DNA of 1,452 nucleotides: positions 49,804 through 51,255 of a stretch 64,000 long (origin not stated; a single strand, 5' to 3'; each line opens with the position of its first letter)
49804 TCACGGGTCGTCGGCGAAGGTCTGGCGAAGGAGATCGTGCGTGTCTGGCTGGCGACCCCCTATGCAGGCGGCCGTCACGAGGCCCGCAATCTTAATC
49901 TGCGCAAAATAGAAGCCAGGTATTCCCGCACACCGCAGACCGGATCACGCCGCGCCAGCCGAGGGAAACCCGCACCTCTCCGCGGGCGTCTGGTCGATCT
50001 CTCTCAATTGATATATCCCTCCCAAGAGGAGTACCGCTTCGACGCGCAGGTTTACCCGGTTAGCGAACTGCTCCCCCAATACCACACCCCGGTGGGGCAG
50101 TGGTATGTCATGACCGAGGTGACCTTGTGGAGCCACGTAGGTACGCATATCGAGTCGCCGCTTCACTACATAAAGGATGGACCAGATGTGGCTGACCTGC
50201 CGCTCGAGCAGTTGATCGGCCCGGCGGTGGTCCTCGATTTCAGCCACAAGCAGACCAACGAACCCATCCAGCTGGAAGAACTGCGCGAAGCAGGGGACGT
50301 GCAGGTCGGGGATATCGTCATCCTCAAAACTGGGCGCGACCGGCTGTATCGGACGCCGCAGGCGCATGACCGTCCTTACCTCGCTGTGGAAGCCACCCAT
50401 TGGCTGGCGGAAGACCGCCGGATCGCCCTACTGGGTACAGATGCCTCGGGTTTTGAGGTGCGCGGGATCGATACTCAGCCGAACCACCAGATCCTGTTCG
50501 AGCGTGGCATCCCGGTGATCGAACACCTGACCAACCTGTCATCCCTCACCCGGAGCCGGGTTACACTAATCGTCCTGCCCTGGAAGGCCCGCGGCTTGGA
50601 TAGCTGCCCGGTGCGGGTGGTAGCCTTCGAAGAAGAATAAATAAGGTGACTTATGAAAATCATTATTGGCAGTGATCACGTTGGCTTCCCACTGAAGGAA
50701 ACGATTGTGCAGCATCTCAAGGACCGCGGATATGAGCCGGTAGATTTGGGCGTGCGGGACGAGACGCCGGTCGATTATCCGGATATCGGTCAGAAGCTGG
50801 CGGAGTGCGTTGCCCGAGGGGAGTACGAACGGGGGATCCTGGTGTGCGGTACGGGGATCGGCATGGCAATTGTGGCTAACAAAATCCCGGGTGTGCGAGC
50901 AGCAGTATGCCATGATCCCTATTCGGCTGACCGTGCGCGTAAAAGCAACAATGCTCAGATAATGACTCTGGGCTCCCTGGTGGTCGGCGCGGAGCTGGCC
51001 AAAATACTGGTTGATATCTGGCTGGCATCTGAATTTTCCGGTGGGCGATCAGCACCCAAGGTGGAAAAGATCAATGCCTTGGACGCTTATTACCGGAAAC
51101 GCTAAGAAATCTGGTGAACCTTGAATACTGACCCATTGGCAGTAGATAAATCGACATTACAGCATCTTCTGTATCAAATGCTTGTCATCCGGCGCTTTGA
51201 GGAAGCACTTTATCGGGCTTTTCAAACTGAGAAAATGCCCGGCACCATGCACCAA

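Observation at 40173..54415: Thirteen co-oriented genes from ABC transporter to E2: ribose-like uptake and PPP enzymes fused to a dehydrogenase complex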

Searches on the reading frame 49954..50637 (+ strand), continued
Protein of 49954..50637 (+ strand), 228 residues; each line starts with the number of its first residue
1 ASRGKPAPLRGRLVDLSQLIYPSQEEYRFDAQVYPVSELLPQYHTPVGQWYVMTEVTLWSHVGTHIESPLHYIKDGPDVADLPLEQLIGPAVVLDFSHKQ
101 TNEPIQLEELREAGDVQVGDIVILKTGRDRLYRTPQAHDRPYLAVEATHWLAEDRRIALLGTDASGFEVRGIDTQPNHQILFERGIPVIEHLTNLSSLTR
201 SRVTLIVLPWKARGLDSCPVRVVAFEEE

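Call 100: search_dna_similar(query=window:49954-50637:+, collection=plasmids, mode=protein, max_evalue=1e-20, max_rows=25)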
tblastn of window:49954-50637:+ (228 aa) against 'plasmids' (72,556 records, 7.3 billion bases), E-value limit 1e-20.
Records with a match: 2; places in all: 2; records where one place covers at least 80% of the query: 1.
Best place of each record, by identity: <60% 2.
By first word of the organism name: Streptomyces 1; Natrinema 1.
By predicted mobility (MOB-suite, as given by PLSDB): mobilizable 1; non-mobilizable 1.
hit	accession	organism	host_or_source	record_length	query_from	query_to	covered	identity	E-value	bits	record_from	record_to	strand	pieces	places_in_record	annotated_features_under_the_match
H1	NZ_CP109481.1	Streptomyces sp. NBC_01450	-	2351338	12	227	95%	30.1%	2e-22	102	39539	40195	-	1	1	none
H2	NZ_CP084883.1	Natrinema zhouii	pure culture,Salt mine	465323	60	226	73%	35.6%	1e-21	100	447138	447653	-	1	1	cyclase family protein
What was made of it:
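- Tried and rejected: Only two distant hits (call 100).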

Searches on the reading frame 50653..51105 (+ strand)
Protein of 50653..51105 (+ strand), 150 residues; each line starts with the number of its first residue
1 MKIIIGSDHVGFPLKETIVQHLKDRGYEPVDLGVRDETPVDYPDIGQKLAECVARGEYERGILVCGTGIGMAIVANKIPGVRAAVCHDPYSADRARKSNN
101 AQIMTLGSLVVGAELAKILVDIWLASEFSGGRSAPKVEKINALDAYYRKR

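Call 3: search_protein_families(library=pfam, proteins=[window:50653-51105:+])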
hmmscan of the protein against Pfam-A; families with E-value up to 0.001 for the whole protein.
window:50653-51105:+ (150 aa): 1 family
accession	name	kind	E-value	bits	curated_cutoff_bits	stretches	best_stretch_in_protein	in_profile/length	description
PF02502.23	LacAB_rpiB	-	2.7e-55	186.5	24.7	1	3-140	1-138/138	Ribose/Galactose Isomerase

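Call 5: search_protein_families(library=ncbifam, proteins=[window:50653-51105:+])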
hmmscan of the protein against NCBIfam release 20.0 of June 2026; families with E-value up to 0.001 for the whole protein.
window:50653-51105:+ (150 aa): 12 families
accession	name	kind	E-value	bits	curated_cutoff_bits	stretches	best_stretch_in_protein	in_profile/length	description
NF004051.0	PRK05571.1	subfamily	3e-56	189.3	135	1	1-144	2-146/149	ribose-5-phosphate isomerase B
NF051858.1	EryPhIsonDerIRhiz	equivalog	1.1e-51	174.8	240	1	1-147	1-150/150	D-erythrulose-4-phosphate isomerase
TIGR01120.1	rpiB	equivalog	1.3e-48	164.6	138.65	1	2-142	1-141/143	ribose 5-phosphate isomerase B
TIGR00689.1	rpiB_lacA_lacB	subfamily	3.5e-47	159.9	88.3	1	3-143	1-142/145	RpiB/LacA/LacB family sugar-phosphate isomerase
TIGR02133.1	RPI_actino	equivalog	7.5e-43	145.9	168.2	1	1-146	1-145/148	ribose-5-phosphate isomerase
NF006381.0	PRK08622.1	equivalog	3.1e-34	118.3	234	1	1-144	1-145/171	galactose-6-phosphate isomerase subunit LacB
TIGR01119.1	lacB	equivalog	2.3e-28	99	312.55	1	1-145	1-146/171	galactose-6-phosphate isomerase subunit LacB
NF006380.0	PRK08621.1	equivalog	2.1e-27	96.2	164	1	1-141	1-139/142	galactose-6-phosphate isomerase subunit LacA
NF009258.0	PRK12615.1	equivalog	9.2e-25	87.5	325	1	1-143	1-144/171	galactose-6-phosphate isomerase subunit LacB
TIGR01118.1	lacA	equivalog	3.1e-23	82.5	181.1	1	1-141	1-139/141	galactose-6-phosphate isomerase subunit LacA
NF009257.0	PRK12613.1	equivalog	4.4e-22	78.7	243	1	1-142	1-139/141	galactose-6-phosphate isomerase subunit LacA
NF006753.0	PRK09273.1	equivalog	0.00039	19.8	137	1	64-106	70-112/211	hypothetical protein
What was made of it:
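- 50653..51105 (+): Second RpiB, of the subtype that sits next to E2 in other loci. TIGR01120 164.6 vs 138.65 bits; DerI 174.8 vs 240 bits, not met (call 5).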

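Call 35: search_solved_structures(query=window:50653-51105:+, max_evalue=1e-15)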
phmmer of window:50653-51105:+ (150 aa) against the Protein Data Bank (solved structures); distinct sequences matched with E-value up to 1e-15: 21.
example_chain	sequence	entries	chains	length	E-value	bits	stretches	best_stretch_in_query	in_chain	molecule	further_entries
3he8_A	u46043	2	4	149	3.6e-47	163.3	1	1-149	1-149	Ribose-5-phosphate isomerase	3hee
3ph3_A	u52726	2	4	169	5.6e-47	162.7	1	1-149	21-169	Ribose-5-phosphate isomerase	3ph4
2vvr_A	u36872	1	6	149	3.6e-43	150.3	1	2-144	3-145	RIBOSE-5-PHOSPHATE ISOMERASE B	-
1nn4_A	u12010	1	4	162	9.3e-43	149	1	2-144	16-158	Ribose 5-phosphate isomerase B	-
5ifz_A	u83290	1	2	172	7.7e-38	133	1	1-149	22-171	Ribose 5-phosphate isomerase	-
6fxs_A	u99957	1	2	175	2.5e-36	128.1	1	2-144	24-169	Ribose 5-phosphate isomerase, putative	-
3k7o_A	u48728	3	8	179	4.8e-35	124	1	2-147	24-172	Ribose 5-phosphate isomerase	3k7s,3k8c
6fxl_A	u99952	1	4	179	2.2e-34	121.8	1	2-147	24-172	Ribose 5-phosphate isomerase, putative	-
3m1p_A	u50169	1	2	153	7.3e-34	120.1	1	2-146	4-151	Ribose 5-phosphate isomerase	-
3k7p_A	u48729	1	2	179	8.9e-34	119.8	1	2-147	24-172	Ribose 5-phosphate isomerase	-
1o1x_A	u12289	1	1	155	9.3e-34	119.8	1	2-141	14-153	ribose-5-phosphate isomerase RpiB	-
3s5p_A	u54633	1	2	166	3.9e-33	117.8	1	1-144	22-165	Ribose 5-phosphate isomerase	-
3qd5_A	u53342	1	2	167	2.7e-28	102.1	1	2-148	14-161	putative ribose-5-phosphate isomerase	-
3sdw_A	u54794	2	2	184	3.6e-28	101.6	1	2-148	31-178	ribose 5-phosphate isomerase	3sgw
6fxw_A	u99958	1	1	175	9.9e-28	100.2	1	2-145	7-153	Putative ribose 5-phosphate isomerase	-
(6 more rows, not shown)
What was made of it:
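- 50653..51105 (+): 163 bits to C. thermocellum RpiB 3he8 (call 35).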
